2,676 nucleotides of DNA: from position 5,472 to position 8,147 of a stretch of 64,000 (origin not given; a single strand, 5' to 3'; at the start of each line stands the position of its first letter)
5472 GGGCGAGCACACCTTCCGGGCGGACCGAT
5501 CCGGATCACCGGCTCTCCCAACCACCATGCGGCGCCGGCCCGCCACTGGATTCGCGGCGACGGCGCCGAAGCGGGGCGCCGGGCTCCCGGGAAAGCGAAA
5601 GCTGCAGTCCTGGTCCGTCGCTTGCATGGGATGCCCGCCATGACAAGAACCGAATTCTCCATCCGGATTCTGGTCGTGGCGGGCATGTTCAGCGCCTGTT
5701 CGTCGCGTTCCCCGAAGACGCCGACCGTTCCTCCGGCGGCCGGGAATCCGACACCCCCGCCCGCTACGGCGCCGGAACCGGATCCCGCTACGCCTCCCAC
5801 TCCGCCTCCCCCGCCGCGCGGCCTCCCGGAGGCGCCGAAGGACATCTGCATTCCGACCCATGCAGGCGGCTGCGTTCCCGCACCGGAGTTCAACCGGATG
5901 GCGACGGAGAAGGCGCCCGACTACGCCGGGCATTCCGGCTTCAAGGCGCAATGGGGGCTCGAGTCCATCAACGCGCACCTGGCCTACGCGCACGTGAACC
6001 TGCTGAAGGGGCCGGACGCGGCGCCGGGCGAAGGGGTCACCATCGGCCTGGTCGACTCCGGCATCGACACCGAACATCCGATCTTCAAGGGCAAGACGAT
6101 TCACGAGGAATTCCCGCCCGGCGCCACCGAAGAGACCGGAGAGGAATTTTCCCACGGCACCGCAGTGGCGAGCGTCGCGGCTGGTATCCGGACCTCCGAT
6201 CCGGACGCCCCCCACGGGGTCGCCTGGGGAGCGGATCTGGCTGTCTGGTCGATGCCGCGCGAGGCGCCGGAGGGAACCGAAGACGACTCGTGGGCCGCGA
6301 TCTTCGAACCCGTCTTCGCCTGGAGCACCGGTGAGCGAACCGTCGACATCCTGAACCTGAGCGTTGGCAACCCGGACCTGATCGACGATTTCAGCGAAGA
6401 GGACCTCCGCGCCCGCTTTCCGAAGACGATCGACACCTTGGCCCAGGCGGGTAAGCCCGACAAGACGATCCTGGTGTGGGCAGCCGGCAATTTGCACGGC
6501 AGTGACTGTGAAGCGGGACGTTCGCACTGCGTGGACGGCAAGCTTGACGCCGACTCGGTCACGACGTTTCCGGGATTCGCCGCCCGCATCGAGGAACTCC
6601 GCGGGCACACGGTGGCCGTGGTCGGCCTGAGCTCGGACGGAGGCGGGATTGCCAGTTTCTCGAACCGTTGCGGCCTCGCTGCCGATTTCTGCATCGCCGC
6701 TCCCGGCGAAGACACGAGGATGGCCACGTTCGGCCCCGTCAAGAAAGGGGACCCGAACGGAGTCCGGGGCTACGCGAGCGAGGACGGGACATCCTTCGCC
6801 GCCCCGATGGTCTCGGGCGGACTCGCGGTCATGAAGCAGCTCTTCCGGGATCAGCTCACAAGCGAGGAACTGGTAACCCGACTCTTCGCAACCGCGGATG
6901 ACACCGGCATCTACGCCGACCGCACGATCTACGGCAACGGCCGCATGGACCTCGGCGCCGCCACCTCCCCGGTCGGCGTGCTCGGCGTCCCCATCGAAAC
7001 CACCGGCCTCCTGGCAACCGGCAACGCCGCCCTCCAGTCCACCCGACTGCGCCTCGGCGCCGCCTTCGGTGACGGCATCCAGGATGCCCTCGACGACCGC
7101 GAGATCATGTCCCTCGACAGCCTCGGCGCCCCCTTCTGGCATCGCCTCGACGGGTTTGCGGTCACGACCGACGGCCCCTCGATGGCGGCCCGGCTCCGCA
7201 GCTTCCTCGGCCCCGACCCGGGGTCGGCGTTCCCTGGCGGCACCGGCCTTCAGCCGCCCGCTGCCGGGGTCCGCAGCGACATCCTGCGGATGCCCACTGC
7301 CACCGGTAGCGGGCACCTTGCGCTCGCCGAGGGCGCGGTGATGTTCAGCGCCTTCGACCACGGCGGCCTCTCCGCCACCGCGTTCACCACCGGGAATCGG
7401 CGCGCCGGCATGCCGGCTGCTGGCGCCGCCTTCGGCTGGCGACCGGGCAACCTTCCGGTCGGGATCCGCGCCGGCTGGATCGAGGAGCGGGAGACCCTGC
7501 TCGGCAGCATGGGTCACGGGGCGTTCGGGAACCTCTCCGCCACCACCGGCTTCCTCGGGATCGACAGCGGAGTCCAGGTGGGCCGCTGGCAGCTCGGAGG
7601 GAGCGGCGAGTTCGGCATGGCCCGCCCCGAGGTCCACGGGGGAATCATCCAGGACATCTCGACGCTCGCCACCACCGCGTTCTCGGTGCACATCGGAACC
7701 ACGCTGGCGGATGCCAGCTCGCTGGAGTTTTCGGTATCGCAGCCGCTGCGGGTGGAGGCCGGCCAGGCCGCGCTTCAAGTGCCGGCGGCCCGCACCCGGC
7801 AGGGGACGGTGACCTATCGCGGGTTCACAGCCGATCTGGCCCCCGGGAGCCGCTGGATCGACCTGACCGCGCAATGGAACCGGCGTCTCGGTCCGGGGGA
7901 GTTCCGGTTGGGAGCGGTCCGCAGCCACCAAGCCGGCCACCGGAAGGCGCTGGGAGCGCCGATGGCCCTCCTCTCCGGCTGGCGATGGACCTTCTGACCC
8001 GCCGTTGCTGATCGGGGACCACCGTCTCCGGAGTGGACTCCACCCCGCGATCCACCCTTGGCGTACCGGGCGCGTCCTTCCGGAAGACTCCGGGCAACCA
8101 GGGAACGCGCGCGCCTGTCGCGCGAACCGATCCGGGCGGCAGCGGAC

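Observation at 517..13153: Five tandem subtilisin-like lipoprotein/autotransporter paralogs with mosaic (gene-conversion-like) relationships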

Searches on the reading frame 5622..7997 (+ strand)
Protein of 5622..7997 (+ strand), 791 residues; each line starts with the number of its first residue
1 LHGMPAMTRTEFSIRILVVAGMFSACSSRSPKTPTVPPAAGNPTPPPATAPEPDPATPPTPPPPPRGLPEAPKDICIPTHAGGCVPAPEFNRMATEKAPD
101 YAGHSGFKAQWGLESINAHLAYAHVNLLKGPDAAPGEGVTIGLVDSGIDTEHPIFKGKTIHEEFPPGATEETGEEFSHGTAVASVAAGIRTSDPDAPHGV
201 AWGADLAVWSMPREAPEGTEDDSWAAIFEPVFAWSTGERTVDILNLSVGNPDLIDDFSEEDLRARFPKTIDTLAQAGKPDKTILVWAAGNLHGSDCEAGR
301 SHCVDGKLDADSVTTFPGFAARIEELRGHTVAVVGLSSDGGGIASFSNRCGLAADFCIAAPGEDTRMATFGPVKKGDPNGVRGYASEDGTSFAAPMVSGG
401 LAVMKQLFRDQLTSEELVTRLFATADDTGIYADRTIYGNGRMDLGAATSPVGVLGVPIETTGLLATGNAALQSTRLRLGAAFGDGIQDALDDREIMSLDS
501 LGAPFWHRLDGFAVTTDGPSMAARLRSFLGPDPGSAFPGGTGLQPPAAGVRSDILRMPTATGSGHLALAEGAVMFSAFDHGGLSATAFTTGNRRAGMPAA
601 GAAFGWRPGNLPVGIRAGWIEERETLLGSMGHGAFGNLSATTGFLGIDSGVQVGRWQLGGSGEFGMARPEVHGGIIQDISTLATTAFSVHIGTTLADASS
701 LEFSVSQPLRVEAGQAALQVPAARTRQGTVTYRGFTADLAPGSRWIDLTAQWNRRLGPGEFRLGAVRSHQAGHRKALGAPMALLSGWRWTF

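Call 3: search_protein_families(library=pfam, proteins=[window:5622-7997:+], max_evalue=0.01)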
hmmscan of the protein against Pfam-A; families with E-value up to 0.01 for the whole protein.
window:5622-7997:+ (791 aa): 1 family
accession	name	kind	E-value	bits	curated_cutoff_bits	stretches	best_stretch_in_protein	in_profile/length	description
PF00082.27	Peptidase_S8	-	3e-35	122.4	21.8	1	136-440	1-288/288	Subtilase family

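Call 6: search_protein_families(library=ncbifam, proteins=[window:5622-7997:+], max_evalue=1)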
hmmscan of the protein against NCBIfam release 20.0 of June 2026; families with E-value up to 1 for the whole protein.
window:5622-7997:+ (791 aa): 7 families
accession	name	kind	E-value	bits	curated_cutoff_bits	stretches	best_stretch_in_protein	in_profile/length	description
TIGR03921.1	T7SS_mycosin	equivalog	1.2e-22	80.6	278.75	1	134-448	10-285/353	type VII secretion-associated serine protease mycosin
NF051851.1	AtpSerPepEprS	equivalog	5.9e-14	51.1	1700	1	106-454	44-369/988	autotransporter serine peptidase EprS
NF033595.1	denti_PrtP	equivalog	1e-06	27.7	300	1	344-457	403-511/606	dentilisin complex serine proteinase subunit PrtP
NF033865.1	fusolisin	equivalog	3.6e-06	25.4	999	1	226-434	194-388/1006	fusolisin family autotransporter serine protease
NF049966.1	QH_SP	equivalog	0.011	15.1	165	1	141-185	2-49/219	subtilisin-like serine protease QhpE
NF040809.1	germ_prot_CspBA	exception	0.03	11.9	1250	1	132-158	81-107/1099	bifunctional germination protease/germinant receptor pseudoprotease CspBA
NF042956.1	IteS_antiphage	equivalog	0.084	11.1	900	0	137-252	255-362/747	S8 family anti-phage peptidase IteS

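Call 8: find_homologous_proteins(query=window:5622-7997:+)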
Query window:5622-7997:+ (791 aa): 2356 proteins with E <= 0.001 among 8000 candidates; the best 120 are listed.
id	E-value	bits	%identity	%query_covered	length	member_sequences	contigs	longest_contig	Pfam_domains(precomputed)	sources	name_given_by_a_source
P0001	0.0e+0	1784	100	99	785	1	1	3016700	PF00082.28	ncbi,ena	-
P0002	0.0e+0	1419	82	99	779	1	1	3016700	PF00082.28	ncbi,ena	-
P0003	0.0e+0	1394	79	99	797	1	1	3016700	PF00082.28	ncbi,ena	-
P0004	0.0e+0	1391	79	99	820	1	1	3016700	PF00082.28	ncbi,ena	-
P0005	0.0e+0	1338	81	92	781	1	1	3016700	PF00082.28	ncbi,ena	-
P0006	0.0e+0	1096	72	88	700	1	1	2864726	PF00082.28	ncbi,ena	-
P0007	0.0e+0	1094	64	100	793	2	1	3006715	PF00082.28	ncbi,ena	-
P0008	0.0e+0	1075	67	91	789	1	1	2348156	PF00082.28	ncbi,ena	-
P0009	0.0e+0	1058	71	88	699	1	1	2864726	PF00082.28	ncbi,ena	-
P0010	0.0e+0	1025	60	99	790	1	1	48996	PF00082.28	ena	-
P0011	0.0e+0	1023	60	99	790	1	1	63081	PF00082.28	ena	-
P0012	0.0e+0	1022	60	99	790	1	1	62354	PF00082.28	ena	-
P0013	0.0e+0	1022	61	99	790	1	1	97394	PF00082.28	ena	-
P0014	0.0e+0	1021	60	99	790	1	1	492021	PF00082.28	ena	-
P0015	0.0e+0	1020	60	99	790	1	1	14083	PF00082.28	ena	-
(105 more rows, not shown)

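Call 9: find_encoding_contigs(protein=P0001, flank=10000, max_places=3)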
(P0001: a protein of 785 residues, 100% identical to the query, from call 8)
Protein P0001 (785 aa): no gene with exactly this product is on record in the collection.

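Call 10: find_encoding_contigs(protein=P0007, flank=10000, max_places=3)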
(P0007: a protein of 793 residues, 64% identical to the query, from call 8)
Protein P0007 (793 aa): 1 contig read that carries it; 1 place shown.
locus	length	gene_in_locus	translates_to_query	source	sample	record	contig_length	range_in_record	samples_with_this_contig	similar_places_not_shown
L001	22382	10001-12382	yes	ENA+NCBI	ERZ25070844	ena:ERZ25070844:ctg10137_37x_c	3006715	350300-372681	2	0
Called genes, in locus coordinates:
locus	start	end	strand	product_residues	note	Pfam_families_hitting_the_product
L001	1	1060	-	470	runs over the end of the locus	PF13450:NAD_binding_8 (faint), PF21799:MurD-like_N, PF02875:Mur_ligase_C (faint), PF08245:Mur_ligase_M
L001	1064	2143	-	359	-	PF10555:MraY_sig1 (weak), PF00953:Glycos_transf_4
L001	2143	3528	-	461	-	PF01225:Mur_ligase (faint), PF08245:Mur_ligase_M, PF02875:Mur_ligase_C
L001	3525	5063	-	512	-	PF01225:Mur_ligase, PF08245:Mur_ligase_M, PF02875:Mur_ligase_C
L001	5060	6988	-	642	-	PF03717:PBP_dimer, PF00905:Transpeptidase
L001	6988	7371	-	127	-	PF04977:DivIC (weak)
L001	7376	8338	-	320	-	PF01795:Methyltransf_5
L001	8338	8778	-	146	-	PF02381:MraZ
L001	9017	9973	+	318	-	PF06071:YchF-GTPase_C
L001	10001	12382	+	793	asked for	PF00082:Peptidase_S8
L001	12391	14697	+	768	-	PF00082:Peptidase_S8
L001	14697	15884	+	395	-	PF00155:Aminotran_1_2, PF00266:Aminotran_5 (weak)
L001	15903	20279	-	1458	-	PF04997:RNA_pol_Rpb1_1, PF00623:RNA_pol_Rpb1_2, PF04983:RNA_pol_Rpb1_3, PF05000:RNA_pol_Rpb1_4, PF04998:RNA_pol_Rpb1_5, PF21668:RPOC_hybrid (faint)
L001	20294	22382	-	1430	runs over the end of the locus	PF04563:RNA_pol_Rpb2_1, PF04561:RNA_pol_Rpb2_2, PF04565:RNA_pol_Rpb2_3, PF10385:RNA_pol_Rpb2_45, PF00562:RNA_pol_Rpb2_6, PF04560:RNA_pol_Rpb2_7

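Call 19: search_solved_structures(query=A2, max_evalue=1, show_alignments=0)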
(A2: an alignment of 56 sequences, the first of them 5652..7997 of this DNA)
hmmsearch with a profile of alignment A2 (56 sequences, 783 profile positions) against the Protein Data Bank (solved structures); distinct sequences matched with E-value up to 1: 90 (the best 60 are shown).
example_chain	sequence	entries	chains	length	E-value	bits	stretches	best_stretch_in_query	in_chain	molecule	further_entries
8e7f_A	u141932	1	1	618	8.3e-20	73.7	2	84-190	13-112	Extracellular serine protease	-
9ues_B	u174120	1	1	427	3e-15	58.7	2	118-202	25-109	Subtilisin-like serine protease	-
3afg_A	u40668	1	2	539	5.6e-15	57.8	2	118-202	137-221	Subtilisin-like serine protease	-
2xrm_A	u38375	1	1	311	6.1e-11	44.4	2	116-199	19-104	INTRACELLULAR SUBTILISIN PROTEASE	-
2x8j_A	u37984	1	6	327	6.2e-11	44.4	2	116-199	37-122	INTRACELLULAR SUBTILISIN PROTEASE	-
2wv7_A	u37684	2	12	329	6.4e-11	44.3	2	116-199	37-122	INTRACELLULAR SUBTILISIN PROTEASE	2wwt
7xr8_A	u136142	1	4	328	6.9e-11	44.2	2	117-201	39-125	Major intracellular serine protease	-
1ea7_A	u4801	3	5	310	7.4e-11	44.1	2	116-229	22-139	SERINE PROTEASE | 36KDA PROTEASE | Sphericase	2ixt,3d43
7y6m_C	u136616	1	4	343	9.3e-11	43.8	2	118-200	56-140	Intracellular serine protease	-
4hvl_A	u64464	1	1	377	1.5e-08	36.5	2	106-187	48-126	Membrane-anchored mycosin mycp1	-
6f9m_A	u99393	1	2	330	1.8e-08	36.2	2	115-206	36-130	Serine protease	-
4h6w_A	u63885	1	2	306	5.8e-08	34.6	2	122-173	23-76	N-terminal cyanobactin protease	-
4kpg_A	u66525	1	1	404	1.1e-07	33.6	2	352-436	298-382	Membrane-anchored mycosin mycp1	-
4kb5_A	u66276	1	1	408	1.2e-07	33.5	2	352-436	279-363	Membrane-anchored mycosin mycp1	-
4j94_A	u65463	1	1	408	1.4e-07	33.3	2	352-436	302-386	Membrane-anchored mycosin mycp1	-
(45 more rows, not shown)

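Call 20: find_encoding_contigs(protein=P0006, flank=10000, max_places=2)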
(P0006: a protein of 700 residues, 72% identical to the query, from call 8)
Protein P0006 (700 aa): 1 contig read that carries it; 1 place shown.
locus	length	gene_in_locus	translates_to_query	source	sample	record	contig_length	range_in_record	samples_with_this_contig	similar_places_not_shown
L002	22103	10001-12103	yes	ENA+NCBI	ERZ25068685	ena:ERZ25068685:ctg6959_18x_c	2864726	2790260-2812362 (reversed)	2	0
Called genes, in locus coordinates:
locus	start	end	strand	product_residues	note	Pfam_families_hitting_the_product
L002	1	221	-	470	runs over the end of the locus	PF01262:AlaDh_PNT_C (faint), PF01266:DAO (weak), PF13450:NAD_binding_8 (faint), PF21799:MurD-like_N, PF08245:Mur_ligase_M, PF02875:Mur_ligase_C (weak)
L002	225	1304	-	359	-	PF10555:MraY_sig1 (weak), PF00953:Glycos_transf_4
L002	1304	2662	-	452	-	PF01225:Mur_ligase (weak), PF08245:Mur_ligase_M, PF02875:Mur_ligase_C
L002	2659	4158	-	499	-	PF01225:Mur_ligase, PF08245:Mur_ligase_M, PF02875:Mur_ligase_C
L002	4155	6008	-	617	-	PF03717:PBP_dimer, PF00905:Transpeptidase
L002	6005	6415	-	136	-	PF04999:FtsL (weak)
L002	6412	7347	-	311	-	PF01795:Methyltransf_5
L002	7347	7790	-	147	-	PF02381:MraZ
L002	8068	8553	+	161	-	-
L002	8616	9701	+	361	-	PF06071:YchF-GTPase_C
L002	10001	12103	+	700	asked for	PF00082:Peptidase_S8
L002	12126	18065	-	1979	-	PF04997:RNA_pol_Rpb1_1, PF00623:RNA_pol_Rpb1_2, PF04983:RNA_pol_Rpb1_3, PF05000:RNA_pol_Rpb1_4, PF04998:RNA_pol_Rpb1_5, PF00364:Biotin_lipoyl (faint), PF25984:BSH_YknX (faint), PF21668:RPOC_hybrid (faint)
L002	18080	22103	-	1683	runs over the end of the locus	PF04563:RNA_pol_Rpb2_1, PF04561:RNA_pol_Rpb2_2, PF04565:RNA_pol_Rpb2_3, PF10385:RNA_pol_Rpb2_45, PF00562:RNA_pol_Rpb2_6, PF04560:RNA_pol_Rpb2_7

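Call 21: predict_structure(alignment_id=A2)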
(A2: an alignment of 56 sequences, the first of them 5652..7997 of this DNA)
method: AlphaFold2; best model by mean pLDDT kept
length: 781 residues; sequences in the alignment: 56
mean_pLDDT: 67.7   pTM: 0.54
mean pLDDT of the five models: 67.7, 58.4, 57.1, 43.0, 41.1
residues with pLDDT >= 90: 72; 70-90: 359; 50-70: 177; < 50: 173
segments of 3 or more residues with pLDDT < 50: 11-48, 420-422, 442-476, 479-510, 521-561, 583-586, 616-624, 763-767
pLDDT, mean of each block of 10 residues (from residue 1): 56 36 34 38 43 64 70 82 92 89 88 91 89 79 73 70 67 83 75 87 67 87 82 85 88 94 83 86 80 81 85 89 81 76 82 85 56 80 92 82 70 62 55 77 36 27 29 47 44 39 35 58 39 34 38 33 55 68 55 74 77 51 53 78 78 77 68 79 80 78 73 57 69 74 77 79 51 70 52
secondary structure, 60 per line:
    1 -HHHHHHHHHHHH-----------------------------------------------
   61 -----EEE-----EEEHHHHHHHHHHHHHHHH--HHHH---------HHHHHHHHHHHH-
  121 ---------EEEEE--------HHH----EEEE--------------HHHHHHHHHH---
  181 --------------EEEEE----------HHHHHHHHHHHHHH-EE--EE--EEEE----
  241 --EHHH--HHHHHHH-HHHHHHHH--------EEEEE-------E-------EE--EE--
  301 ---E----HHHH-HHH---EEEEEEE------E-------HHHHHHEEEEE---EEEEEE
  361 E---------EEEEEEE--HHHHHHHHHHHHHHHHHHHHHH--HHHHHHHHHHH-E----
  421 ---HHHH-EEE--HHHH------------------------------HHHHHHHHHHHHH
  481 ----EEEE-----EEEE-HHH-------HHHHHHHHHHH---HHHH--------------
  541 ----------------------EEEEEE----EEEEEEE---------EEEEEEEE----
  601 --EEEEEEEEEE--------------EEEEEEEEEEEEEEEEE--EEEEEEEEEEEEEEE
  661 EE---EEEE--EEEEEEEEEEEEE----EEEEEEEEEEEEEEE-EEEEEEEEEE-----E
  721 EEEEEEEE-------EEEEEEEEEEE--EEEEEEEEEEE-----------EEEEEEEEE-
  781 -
elements in order (helices of 4 or more, strands of 3 or more residues): H2-13 E66-68 E74-76 H77-92 H95-98 H108-119 E130-134 E150-153 H168-177 E195-199 H210-223 E233-236 H249-255 H257-264 E273-277 H309-312 E320-326 H341-346 E347-351 E355-361 E371-377 H380-401 H404-414 H424-427 E429-431 H434-437 H468-480 E485-488 E494-497 H509-519 H523-526 E563-568 E573-579 E589-596 E603-612 E627-643 E646-662 E666-669 E672-684 E689-703 E705-714 E720-728 E736-746 E749-759 E771-779

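Call 26: fold_search(model_id=the predicted structure, library=pdb)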
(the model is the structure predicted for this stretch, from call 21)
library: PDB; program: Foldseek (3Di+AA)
matches with E <= 10: 957; with E <= 0.001: 162
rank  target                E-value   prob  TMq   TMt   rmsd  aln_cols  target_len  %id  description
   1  8e7f                  4.0e-19  1.00  0.33  0.41   6.2       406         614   22  Crystal structure of the autotransporter Ssp from Serratia marcescens. (released 2023-03-08)
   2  1c3l                  1.8e-15  1.00  0.30  0.79   4.9       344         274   21  SUBTILISIN-CARLSBERG COMPLEXED WITH XENON (8 BAR) (released 1999-08-04)
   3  1c9m                  2.6e-15  1.00  0.31  0.83   4.0       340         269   24  BACILLUS LENTUS SUBTILSIN (SER 87) N76D/S103A/V104I (released 1999-10-06)
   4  1ndu                  2.8e-15  1.00  0.31  0.83   3.9       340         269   24  Bacillus lentus subtilisin variant S101G/V104N (released 2004-04-06)
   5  1y4d_E                3.1e-15  1.00  0.31  0.80   4.4       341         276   22  Crystal structure of the complex of subtilisin BPN' with chymotrypsin inhibitor 2 M59R/E60S mutant (released 2005-05-17)
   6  1sue                  3.5e-15  1.00  0.29  0.78   4.8       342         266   21  SUBTILISIN BPN' FROM BACILLUS AMYLOLIQUEFACIENS, MUTANT (released 1998-10-14)
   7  1au9                  3.5e-15  1.00  0.30  0.77   4.8       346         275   22  SUBTILISIN BPN' MUTANT 8324 IN CITRATE (released 1997-12-31)
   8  1ak9                  3.7e-15  1.00  0.30  0.78   4.7       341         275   22  SUBTILISIN MUTANT 8321 (released 1997-11-12)
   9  4dww                  3.7e-15  1.00  0.29  0.76   4.9       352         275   20  Crystal Structure of Nattokinase from Bacillus subtilis natto (released 2012-03-14)
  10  1svn                  4.6e-15  1.00  0.30  0.81   4.1       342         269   24  SAVINASE (released 1996-10-14)
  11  1q5p                  5.2e-15  1.00  0.31  0.83   4.0       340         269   24  S156E/S166D variant of Bacillus lentus subtilisin (released 2003-11-11)
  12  1iav                  5.2e-15  1.00  0.30  0.83   4.0       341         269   23  STRUCTURE ON NATIVE (ASN 87) SUBTILISIN FROM BACILLUS LENTUS (released 2001-04-18)
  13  2sni_E                5.5e-15  1.00  0.30  0.80   4.6       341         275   22  STRUCTURAL COMPARISON OF TWO SERINE PROTEINASE-PROTEIN INHIBITOR COMPLEXES. EGLIN-C-SUBTILISIN CARLSBERG AND CI-2-SUBT (released 1988-09-07)
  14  6o44_A                5.5e-15  1.00  0.29  0.75   5.4       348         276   21  Insight into subtilisin E-S7 cleavage pattern based on crystal structure and hydrolysates peptide analysis (released 2019-04-10)
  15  3qtl_B                5.8e-15  1.00  0.31  0.82   4.1       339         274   21  Structural Basis for Dual-inhibition Mechanism of a Non-classical Kazal-type Serine Protease Inhibitor from Horseshoe  (released 2011-06-01)
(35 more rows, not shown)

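Call 33: find_related_loci(query=A2, collection=genome_contigs, flank=10000)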
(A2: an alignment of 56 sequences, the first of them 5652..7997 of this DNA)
Query A2 (781 aa) in genome_contigs; peptide patterns used: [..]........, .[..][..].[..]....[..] (x = any residue, [..] = any of these).
240 stretches matched a pattern; 201 encode a relative of the query (tblastn E <= 1e-3); the best 80 are kept; 77 distinct loci.
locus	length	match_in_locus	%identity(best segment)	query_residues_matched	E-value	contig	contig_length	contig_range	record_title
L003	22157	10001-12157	72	64-781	0e+0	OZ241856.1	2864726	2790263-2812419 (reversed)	MAG: Candidatus Marinacidobacterium sp. isolate 57d0b85c-66d1-4277-a7e3-fd04592ce509 genome assembly, chromosome: 1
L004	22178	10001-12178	71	56-781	0e+0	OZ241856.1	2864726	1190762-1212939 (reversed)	MAG: Candidatus Marinacidobacterium sp. isolate 57d0b85c-66d1-4277-a7e3-fd04592ce509 genome assembly, chromosome: 1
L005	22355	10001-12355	64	1-781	0e+0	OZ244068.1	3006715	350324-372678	MAG: Vicinamibacteria bacterium isolate 171d4372-a0b6-4c87-835a-0c0263473d05 genome assembly, chromosome: 1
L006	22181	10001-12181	67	65-781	0e+0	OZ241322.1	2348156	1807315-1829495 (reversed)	MAG: Vicinamibacteria bacterium isolate e57db084-d0b4-413a-9b9d-0a793531acb6 genome assembly, chromosome: 1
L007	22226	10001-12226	62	51-781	0e+0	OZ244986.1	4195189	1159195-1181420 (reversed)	MAG: Candidatus Marinacidobacterium sp. isolate 3944564f-3231-43fa-8f4a-73563c7b229a genome assembly, chromosome: 1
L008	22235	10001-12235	62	51-781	0e+0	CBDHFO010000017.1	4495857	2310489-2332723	MAG: Candidatus Marinacidobacterium sp. isolate 178a2059-1fcc-4348-b026-258adf563acb genome assembly, contig: contig_6,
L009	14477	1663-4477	62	62-781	0e+0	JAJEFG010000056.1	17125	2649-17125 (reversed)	MAG: Acidobacteria bacterium isolate p16x43bins.1 k141_930336, whole genome shotgun sequence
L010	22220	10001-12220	62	56-781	0e+0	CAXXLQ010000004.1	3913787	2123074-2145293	MAG: Vicinamibacteria bacterium isolate d0699c76-2533-4a58-a70c-6c423186d07a genome assembly, contig: contig_4, whole ge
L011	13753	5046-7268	60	51-781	0e+0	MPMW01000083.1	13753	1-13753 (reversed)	MAG: Acidobacteria bacterium bin61 NODE_5314_length_13753_cov_10.2174_ID_10627, whole genome shotgun sequence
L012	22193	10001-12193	61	65-781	0e+0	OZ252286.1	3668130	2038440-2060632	MAG: Candidatus Marinacidobacterium sp. isolate 2fc02975-8019-4601-bdd3-05d84ce2460d genome assembly, chromosome: 1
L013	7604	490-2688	59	56-781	0e+0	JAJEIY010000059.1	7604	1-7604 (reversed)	MAG: Acidobacteria bacterium isolate p16x63bins.69 k141_725901, whole genome shotgun sequence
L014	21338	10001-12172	63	66-781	0e+0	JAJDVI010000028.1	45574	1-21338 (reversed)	MAG: Acidobacteria bacterium isolate jk18x22bins.33 k141_745265, whole genome shotgun sequence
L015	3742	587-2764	61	64-781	0e+0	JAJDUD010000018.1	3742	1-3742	MAG: Acidobacteria bacterium isolate jk18x1bzbins.64 k141_321126, whole genome shotgun sequence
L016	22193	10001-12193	63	58-781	0e+0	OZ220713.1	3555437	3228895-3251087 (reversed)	MAG: Vicinamibacteria bacterium isolate f5636fb4-303b-4095-abf0-868cc3675b90 genome assembly, chromosome: 1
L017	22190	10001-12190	61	60-781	0e+0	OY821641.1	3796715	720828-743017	MAG: Vicinamibacteria bacterium isolate 8cd05730-cbc4-4aa5-8344-af9f7d824ee9 genome assembly, chromosome: 1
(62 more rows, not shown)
